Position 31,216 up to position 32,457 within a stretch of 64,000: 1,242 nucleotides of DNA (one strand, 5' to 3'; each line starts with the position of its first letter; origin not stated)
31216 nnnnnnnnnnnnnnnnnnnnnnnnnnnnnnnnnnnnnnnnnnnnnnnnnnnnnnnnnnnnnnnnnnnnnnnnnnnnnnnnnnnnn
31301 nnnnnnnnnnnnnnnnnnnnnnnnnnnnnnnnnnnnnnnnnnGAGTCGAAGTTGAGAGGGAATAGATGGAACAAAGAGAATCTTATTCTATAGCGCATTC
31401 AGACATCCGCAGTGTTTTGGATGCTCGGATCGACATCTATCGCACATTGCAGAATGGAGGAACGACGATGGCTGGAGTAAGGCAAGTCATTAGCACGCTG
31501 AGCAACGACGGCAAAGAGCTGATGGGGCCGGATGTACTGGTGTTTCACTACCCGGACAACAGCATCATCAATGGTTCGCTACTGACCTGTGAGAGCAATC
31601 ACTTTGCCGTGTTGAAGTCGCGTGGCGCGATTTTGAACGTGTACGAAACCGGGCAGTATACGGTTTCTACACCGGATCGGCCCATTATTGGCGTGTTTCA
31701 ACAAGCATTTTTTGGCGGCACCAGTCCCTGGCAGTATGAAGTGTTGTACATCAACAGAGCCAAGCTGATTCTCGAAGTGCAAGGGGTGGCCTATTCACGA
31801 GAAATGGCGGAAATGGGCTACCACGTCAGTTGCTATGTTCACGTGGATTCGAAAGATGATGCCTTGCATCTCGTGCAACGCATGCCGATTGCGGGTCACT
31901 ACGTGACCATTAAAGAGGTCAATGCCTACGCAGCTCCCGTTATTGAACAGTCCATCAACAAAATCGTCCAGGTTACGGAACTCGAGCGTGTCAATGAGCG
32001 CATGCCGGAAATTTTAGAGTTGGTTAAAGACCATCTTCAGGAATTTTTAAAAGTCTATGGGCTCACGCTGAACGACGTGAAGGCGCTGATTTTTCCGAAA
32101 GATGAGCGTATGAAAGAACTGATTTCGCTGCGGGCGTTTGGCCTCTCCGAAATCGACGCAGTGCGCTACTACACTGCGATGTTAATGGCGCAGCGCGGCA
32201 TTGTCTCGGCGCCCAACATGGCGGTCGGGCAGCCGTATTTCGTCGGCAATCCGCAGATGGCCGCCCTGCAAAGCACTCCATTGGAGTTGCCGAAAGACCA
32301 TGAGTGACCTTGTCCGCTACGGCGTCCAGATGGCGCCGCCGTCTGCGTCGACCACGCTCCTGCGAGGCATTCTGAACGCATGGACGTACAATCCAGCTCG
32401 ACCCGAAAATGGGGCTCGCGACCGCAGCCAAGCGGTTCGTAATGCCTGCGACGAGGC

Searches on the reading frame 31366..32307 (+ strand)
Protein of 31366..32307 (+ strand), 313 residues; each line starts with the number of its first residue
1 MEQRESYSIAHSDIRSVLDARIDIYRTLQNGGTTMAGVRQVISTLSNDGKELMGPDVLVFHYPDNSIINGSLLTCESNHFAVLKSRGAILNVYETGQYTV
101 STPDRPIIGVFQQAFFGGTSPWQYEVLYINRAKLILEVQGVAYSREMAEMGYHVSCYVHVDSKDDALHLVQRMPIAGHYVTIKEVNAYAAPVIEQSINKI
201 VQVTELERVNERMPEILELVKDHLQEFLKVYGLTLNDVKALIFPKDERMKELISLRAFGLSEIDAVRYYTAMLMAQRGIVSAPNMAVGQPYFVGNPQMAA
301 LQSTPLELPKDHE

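Call 57: search_protein_families(library=pfam, proteins=[window:31366-32307:+], max_evalue=0.001)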
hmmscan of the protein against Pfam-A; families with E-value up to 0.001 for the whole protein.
window:31366-32307:+ (313 aa): 2 families
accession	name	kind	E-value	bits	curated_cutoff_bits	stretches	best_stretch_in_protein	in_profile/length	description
PF13421.11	Band_7_1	-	3.8e-11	43.4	24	1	60-239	4-189/211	SPFH domain-Band 7 family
PF01145.31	Band_7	-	3.1e-07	31.1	23.6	1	133-239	42-141/176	SPFH domain / Band 7 family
